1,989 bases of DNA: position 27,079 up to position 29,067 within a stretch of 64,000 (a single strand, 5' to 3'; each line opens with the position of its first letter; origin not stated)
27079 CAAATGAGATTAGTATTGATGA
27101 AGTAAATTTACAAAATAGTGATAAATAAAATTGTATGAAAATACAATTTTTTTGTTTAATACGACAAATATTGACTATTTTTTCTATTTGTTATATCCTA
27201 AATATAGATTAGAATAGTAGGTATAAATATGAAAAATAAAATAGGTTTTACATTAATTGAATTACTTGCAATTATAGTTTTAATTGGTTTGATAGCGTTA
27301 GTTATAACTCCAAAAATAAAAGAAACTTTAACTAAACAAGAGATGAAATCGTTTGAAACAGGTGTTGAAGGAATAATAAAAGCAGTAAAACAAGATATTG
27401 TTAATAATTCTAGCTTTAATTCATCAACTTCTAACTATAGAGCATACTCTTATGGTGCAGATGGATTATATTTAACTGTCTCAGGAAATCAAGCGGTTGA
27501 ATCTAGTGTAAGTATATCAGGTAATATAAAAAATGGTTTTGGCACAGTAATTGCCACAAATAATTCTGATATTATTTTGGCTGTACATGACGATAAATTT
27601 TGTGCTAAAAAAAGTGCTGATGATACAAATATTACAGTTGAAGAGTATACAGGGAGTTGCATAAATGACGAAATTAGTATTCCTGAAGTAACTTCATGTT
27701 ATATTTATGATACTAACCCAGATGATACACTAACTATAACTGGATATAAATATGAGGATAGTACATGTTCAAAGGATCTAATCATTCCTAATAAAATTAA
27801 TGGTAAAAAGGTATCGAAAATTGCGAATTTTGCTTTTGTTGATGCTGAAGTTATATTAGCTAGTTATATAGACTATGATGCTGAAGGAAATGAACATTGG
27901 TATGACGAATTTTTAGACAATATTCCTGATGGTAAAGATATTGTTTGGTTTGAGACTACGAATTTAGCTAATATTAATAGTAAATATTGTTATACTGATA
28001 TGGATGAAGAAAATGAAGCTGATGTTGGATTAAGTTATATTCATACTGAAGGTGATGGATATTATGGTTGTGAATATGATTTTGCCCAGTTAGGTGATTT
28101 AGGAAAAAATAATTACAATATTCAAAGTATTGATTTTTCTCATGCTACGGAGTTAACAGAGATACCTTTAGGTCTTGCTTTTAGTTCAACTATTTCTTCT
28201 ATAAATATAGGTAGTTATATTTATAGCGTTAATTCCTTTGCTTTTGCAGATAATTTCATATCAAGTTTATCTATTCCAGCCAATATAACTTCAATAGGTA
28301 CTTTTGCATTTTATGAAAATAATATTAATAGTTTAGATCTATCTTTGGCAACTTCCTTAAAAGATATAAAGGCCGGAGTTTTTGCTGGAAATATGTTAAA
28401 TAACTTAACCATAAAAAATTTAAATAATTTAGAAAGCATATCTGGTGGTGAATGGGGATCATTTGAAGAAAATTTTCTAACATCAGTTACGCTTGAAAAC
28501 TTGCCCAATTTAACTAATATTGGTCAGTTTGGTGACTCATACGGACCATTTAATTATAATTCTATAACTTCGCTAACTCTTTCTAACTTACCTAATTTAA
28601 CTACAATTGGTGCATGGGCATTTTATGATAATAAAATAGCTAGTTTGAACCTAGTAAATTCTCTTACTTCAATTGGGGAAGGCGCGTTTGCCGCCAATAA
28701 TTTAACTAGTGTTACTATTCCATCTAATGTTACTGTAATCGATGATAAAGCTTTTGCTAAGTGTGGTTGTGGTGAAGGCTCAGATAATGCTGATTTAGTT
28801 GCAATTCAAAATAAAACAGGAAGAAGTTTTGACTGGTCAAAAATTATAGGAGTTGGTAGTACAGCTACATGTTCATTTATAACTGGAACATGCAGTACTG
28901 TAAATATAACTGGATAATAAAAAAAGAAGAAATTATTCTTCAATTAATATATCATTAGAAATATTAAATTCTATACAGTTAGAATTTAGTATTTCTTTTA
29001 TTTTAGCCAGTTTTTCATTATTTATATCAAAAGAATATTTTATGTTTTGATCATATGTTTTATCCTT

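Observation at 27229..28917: Three prepilin-type proteins with near-identical class III signal, one fused to a BspA-like leucine-rich-repeat domain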

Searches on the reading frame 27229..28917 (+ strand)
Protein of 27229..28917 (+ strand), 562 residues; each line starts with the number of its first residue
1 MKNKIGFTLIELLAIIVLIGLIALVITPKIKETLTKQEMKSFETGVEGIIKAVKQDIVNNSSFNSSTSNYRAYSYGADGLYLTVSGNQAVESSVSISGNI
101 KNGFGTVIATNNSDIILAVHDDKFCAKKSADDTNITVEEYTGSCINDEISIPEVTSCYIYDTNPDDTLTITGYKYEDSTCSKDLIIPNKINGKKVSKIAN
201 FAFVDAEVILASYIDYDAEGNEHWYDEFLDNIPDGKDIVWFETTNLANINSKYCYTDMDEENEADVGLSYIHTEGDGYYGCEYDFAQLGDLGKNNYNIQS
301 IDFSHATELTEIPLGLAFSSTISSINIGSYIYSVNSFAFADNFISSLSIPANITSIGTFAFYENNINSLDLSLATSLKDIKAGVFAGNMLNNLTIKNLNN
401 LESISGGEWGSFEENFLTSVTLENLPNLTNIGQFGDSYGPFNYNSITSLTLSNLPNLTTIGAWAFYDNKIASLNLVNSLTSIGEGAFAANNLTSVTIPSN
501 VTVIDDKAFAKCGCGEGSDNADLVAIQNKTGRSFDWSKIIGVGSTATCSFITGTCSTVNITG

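Call 3: search_protein_families(library=pfam, proteins=[window:27229-28917:+], max_evalue=0.1)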
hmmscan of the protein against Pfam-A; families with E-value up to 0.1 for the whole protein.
window:27229-28917:+ (562 aa): 5 families
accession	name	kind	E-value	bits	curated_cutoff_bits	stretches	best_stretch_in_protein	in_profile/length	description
PF13306.12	LRR_5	-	5.1e-26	91.5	27.7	2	412-512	8-101/127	BspA type Leucine rich repeat region (6 copies)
PF07963.17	N_methyl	-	0.00061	19.7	21.2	1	1-26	1-26/27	Prokaryotic N-terminal methylation motif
PF14580.12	LRR_9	-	0.03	14.3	30.5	0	325-403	35-114/175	Leucine-rich repeat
PF04322.17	DUF473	-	0.057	13.7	25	0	34-68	47-81/118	Protein of unknown function (DUF473)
PF23247.1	LRR_RPS2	-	0.077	13.4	27.9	0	416-459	96-138/160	Plant disease resistance protein RPS2-like, leucine-rich repeats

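Call 4: search_protein_families(library=ncbifam, proteins=[window:27229-28917:+], max_evalue=0.1)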
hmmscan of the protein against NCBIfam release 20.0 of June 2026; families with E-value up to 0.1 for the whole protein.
window:27229-28917:+ (562 aa): 9 families
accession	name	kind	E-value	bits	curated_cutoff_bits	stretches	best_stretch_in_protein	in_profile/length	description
NF047961.1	adhesin_HupY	equivalog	1.1e-20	73.5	1250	2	321-445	210-329/978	leucine-rich repeat adhesin HupY/LrrG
NF045861.1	glide_Gli349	exception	3.1e-08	30.7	1750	1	442-497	2698-2751/3169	gliding machinery surface structure protein Gli349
TIGR01710.1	typeII_sec_gspG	equivalog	2.9e-07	30.6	88.85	1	6-66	2-62/134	type II secretion system major pseudopilin GspG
NF040999.1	pilin_ComGC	equivalog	0.00012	22.3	75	1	6-56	3-49/84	competence type IV pilus major pilin ComGC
NF040982.1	ComGD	equivalog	0.00053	20.4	70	1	6-56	3-53/139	competence type IV pilus minor pilin ComGD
TIGR01708.2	typeII_sec_gspH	equivalog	0.00084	19.4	80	1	6-40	3-37/169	type II secretion system minor pseudopilin GspH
TIGR02596.1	TIGR02596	subfamily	0.012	15.7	70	1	7-46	1-40/196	Verru_Chthon cassette protein D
NF041775.1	typeIV_PilA_Myxo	equivalog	0.016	15.2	400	1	5-144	11-140/214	type IV pilin protein PilA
NF007862.0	PRK10574.1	equivalog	0.051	13.7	138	0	1-40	1-40/145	prepilin peptidase-dependent pilin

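Call 8: find_homologous_proteins(query=window:27229-28917:+)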
Query window:27229-28917:+ (562 aa): 545 proteins with E <= 0.001 among 8000 candidates; the best 120 are listed.
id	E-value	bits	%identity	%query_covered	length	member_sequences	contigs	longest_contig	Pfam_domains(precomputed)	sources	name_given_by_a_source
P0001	0.0e+0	1234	100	100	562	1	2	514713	PF13306.13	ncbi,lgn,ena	-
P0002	0.0e+0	1026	82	100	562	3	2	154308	PF13306.13,PF07963.18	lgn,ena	-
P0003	2.3e-211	721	57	91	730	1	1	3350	PF13306.13,PF07963.18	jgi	-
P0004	1.8e-207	708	55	91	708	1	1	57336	PF13306.13,PF07963.18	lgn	-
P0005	8.8e-207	706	57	100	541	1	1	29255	PF13306.13,PF07963.18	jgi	jgi:prepilin-type N-terminal cleavage/methylation domain-containing protein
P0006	1.0e-206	706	57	91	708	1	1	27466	PF13306.13,PF07963.18,PF05725.19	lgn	-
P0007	3.1e-205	701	57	91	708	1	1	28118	PF13306.13,PF07963.18,PF05725.19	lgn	-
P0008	9.3e-205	699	57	91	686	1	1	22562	PF13306.13,PF07963.18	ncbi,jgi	-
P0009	1.4e-198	679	57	91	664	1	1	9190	PF13306.13,PF07963.18,PF05725.19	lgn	-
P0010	1.2e-197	676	56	91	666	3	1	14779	PF13306.13,PF07963.18,PF05725.19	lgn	-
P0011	2.6e-191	655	55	91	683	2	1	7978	PF13306.13,PF07963.18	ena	-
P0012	2.9e-190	652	54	91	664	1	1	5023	PF13306.13,PF07963.18,PF05725.19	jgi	-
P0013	4.5e-187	641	55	91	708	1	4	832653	PF13306.13,PF07963.18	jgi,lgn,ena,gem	-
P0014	2.5e-183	629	53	91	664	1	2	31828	PF13306.13,PF07963.18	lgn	-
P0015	7.2e-181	621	55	91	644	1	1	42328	PF13306.13,PF07963.18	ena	-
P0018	1.8e-146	507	48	93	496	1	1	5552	PF13306.13,PF07963.18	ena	-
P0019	1.3e-70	257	31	100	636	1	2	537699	PF13306.13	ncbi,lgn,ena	-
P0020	1.9e-68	250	33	92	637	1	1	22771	PF13306.13,PF07963.18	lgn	-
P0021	3.8e-66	242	33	91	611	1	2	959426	PF13306.13,PF07963.18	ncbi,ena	-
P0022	8.3e-63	231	30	86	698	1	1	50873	PF13306.13,PF07963.18,PF13855.13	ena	-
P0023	4.3e-56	209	30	86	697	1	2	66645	PF13306.13,PF07963.18,PF13855.13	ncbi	-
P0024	6.0e-55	205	30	91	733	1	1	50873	PF13306.13,PF07963.18,PF13855.13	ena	-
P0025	8.5e-55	205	32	91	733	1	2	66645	PF13306.13,PF07963.18,PF12799.14,PF13855.13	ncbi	-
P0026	3.0e-49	186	32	40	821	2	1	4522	PF13306.13,PF07963.18,PF23952.2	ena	-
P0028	4.4e-46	176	34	42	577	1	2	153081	PF13306.13,PF07963.18,PF05725.19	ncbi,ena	-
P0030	1.3e-43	168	30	38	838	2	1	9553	PF13306.13,PF07963.18,PF13855.13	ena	-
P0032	7.3e-43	165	27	91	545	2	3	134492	PF13306.13,PF07963.18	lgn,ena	-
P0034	2.8e-40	157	24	98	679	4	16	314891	PF13306.13,PF07963.18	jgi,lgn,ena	-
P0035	5.3e-40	156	33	44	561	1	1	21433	PF13306.13,PF07963.18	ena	-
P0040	1.6e-38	151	33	42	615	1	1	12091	PF13306.13,PF07963.18,PF05725.19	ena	-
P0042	1.9e-37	147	34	33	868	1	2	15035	PF13306.13,PF07963.18,PF06119.20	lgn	-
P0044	5.4e-37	146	28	70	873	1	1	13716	PF13306.13,PF07963.18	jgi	jgi:prepilin-type N-terminal cleavage/methylation domain-containing protein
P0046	2.1e-35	141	28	91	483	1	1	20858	PF13306.13,PF07963.18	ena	-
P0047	2.4e-35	140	29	96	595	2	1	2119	PF13306.13,PF07963.18,PF23247.2,PF13855.13,PF23952.2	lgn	-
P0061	6.7e-33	132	28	90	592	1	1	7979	PF13306.13,PF07963.18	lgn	-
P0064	9.7e-31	125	37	39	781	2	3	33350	PF13306.13,PF07963.18,PF16403.12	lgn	-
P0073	1.6e-29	121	44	30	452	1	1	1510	PF13306.13,PF07963.18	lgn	-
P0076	8.6e-29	119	29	87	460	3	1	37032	PF13306.13,PF07963.18,PF23952.2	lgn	-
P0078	1.0e-28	118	34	43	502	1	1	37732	PF13306.13,PF07963.18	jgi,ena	-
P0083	6.6e-28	116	34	34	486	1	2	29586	PF13306.13,PF07963.18,PF13855.13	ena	-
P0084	8.6e-28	115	33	41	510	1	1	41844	PF13306.13,PF07963.18,PF05725.19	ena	-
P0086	1.6e-27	115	36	28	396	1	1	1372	PF13306.13,PF07963.18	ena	-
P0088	3.5e-27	113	40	25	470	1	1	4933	PF13306.13,PF07963.18,PF05725.19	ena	-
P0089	6.3e-27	113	32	37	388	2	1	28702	PF13306.13,PF07963.18,PF05725.19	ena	-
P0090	7.0e-27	112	45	25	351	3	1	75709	PF13306.13,PF07963.18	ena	-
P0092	1.6e-26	111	33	35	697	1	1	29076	PF13306.13,PF07963.18,PF05725.19,PF13855.13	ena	-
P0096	5.9e-26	109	31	30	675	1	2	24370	PF13306.13,PF07963.18,PF05725.19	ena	-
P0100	1.6e-25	108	28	33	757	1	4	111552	PF13306.13,PF07963.18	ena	-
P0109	9.4e-25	105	31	33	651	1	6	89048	PF13306.13,PF07963.18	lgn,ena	-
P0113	4.3e-24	103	29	35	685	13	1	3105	PF13306.13,PF07963.18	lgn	-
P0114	4.7e-24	103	29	32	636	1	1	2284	PF13306.13,PF07963.18,PF13855.13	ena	-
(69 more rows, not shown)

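Call 9: find_encoding_contigs(protein=P0001, flank=10000, max_places=4)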
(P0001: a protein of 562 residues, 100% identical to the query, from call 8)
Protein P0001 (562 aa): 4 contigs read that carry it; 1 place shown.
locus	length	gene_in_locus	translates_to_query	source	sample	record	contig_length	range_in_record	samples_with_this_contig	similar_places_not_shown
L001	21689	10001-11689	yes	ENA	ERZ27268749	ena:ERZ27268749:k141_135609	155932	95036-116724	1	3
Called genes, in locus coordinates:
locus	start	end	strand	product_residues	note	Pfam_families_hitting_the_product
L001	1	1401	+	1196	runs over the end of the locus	PF07523:Big_3 (faint), PF01832:Glucosaminidase, PF16403:Bact_surface_Ig-like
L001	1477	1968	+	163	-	PF01252:Peptidase_A8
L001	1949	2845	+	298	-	PF00849:PseudoU_synth_2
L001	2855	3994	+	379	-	PF01694:Rhomboid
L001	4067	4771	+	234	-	-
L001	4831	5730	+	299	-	PF02899:Phage_int_SAM_1, PF13495:Phage_int_SAM_4, PF00589:Phage_integrase, PF22823:MrpR_C_cat (weak)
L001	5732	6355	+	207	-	PF00265:TK, PF13401:AAA_22 (faint)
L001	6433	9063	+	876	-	PF01326:PPDK_N, PF00391:PEP-utilizers, PF02896:PEP-utilizers_C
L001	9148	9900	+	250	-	-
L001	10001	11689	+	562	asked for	PF13306:LRR_5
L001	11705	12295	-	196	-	PF01205:Impact_N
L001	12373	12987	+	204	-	-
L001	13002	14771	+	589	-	PF01541:GIY-YIG, PF27096:UvrC_M, PF22920:UvrC_RNaseH, PF08459:UvrC_RNaseH_dom, PF14520:HHH_5 (faint)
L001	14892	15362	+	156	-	-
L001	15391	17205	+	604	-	PF02518:HATPase_c (weak), PF13589:HATPase_c_3, PF01119:DNA_mis_repair, PF08676:MutL_C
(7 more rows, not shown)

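Call 19: find_related_loci(query=A1, collection=genome_contigs, flank=10000)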
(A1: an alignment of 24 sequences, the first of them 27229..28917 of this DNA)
Query A1 (562 aa) in genome_contigs; peptide patterns used: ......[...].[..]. (x = any residue, [..] = any of these).
598 stretches matched a pattern (row limit reached: there are more); 222 encode a relative of the query (tblastn E <= 1e-3); the best 80 are kept; 80 distinct loci.
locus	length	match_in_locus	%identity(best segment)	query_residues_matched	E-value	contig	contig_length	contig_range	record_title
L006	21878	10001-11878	56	1-511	0e+0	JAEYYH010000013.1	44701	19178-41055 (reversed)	MAG: Bacillota bacterium isolate OH_CBlB_40 k127_2565745, whole genome shotgun sequence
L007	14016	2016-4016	28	3-525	4e-32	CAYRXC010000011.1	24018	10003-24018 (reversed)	MAG TPA_asm: uncultured Muribaculaceae bacterium isolate SRP192927_co6_76 genome assembly, contig: NODE_4284_length_2401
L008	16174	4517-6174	28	1-509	2e-18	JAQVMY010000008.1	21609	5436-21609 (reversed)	MAG: Bacilli bacterium isolate STF1_144 NODE_5813_length_21609_cov_5.613444_Sandtown_F1, whole genome shotgun sequence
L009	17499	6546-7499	28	1-510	8e-17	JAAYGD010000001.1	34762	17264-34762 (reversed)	MAG: Mycoplasmatota bacterium isolate AS09scLD_189 3961_AS09, whole genome shotgun sequence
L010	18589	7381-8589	28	4-527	7e-28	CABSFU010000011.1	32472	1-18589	MAG TPA_asm: uncultured Bacillales bacterium isolate MGYG-HGUT-02248 genome assembly, contig: GUT_GENOME139761_11, whole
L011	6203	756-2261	28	233-556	4e-15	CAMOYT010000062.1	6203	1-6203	MAG: uncultured Firmicutes bacterium isolate SRR873602_bin.119_metaWRAP_v1.3_MAG genome assembly, contig: NODE_35012_len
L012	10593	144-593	33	4-168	2e-13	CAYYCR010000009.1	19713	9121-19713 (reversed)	MAG TPA_asm: uncultured Muribaculaceae bacterium isolate SRP287540_co2_371 genome assembly, contig: NODE_2997_length_197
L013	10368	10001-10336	37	6-127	4e-13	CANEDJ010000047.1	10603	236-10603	MAG TPA_asm: uncultured Tenericutes bacterium isolate SRR19981122_bin.17_metawrap_v1.3_MAG genome assembly, contig: NODE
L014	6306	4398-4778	33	1-139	1e-12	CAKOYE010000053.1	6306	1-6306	MAG: uncultured Bacilli bacterium isolate REFINED_METABAT215_TOP10_CONTIGS_1500_ASSEMBLY_K77_MERGED__Hadza_PheChl_Fiber-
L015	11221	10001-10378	32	1-140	2e-12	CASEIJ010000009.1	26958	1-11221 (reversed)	uncultured Mycoplasmatota bacterium isolate SI.T10.metabat-bins.87 genome assembly, contig: SI.T10.metabat-bins.87.fa_k1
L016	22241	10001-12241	32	229-515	1e-12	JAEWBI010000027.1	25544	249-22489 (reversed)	MAG: Bacillota bacterium isolate OH_PBB_246 k127_12297, whole genome shotgun sequence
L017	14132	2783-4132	30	317-555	3e-12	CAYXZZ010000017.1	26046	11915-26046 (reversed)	MAG TPA_asm: uncultured Mycoplasma sp. isolate SRP315200_co2_747 genome assembly, contig: NODE_1329_length_26046_cov_12.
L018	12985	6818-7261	29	1-174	4e-12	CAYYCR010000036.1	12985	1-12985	MAG TPA_asm: uncultured Muribaculaceae bacterium isolate SRP287540_co2_371 genome assembly, contig: NODE_5400_length_129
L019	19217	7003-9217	33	1-554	1e-15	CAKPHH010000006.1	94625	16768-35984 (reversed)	MAG: uncultured Bacilli bacterium isolate REFINED_METABAT215_TOP10_CONTIGS_1500_ASSEMBLY_K77_MERGED__Hadza_MoBio_hadza-I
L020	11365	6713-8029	30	6-518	6e-12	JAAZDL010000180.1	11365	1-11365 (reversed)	MAG: Mycoplasmatota bacterium isolate AS09scLD_156 384921_AS09, whole genome shotgun sequence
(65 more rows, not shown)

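Call 26: predict_structure(alignment_id=A1)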
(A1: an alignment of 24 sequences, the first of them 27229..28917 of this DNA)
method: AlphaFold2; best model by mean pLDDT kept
length: 562 residues; sequences in the alignment: 24
mean_pLDDT: 85.0   pTM: 0.71
mean pLDDT of the five models: 85.0, 84.0, 83.7, 83.6, 80.2
residues with pLDDT >= 90: 278; 70-90: 216; 50-70: 47; < 50: 21
segments of 3 or more residues with pLDDT < 50: 1-4, 550-562
pLDDT, mean of each block of 10 residues (from residue 1): 54 82 77 82 88 82 58 79 66 75 82 82 86 84 67 72 90 91 85 86 94 90 93 90 92 93 94 90 86 89 88 96 93 97 96 95 97 96 97 97 95 97 98 94 96 97 94 91 93 88 90 58 77 77 60 38 33
secondary structure, 60 per line:
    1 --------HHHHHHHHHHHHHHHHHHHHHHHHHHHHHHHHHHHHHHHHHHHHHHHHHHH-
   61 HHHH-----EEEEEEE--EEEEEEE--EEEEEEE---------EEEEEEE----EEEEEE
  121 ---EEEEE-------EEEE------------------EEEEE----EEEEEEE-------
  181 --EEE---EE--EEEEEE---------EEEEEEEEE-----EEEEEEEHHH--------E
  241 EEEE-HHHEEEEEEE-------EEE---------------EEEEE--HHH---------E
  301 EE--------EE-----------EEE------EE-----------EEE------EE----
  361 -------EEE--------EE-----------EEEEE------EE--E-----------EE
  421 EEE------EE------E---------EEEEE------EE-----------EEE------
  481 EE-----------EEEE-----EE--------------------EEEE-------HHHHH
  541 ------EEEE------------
elements in order: H9-59 H61-64 E70-76 E79-85 E88-94 E104-110 E115-120 E124-128 E136-139 E158-162 E167-173 E183-185 E193-198 E208-216 E222-228 E240-244 E249-255 E263-265 E281-285 E300-302 E324-326 E346-348 E368-370 E392-396 E419-423 E448-452 E472-474 E494-497 E525-528 H536-540 E547-550
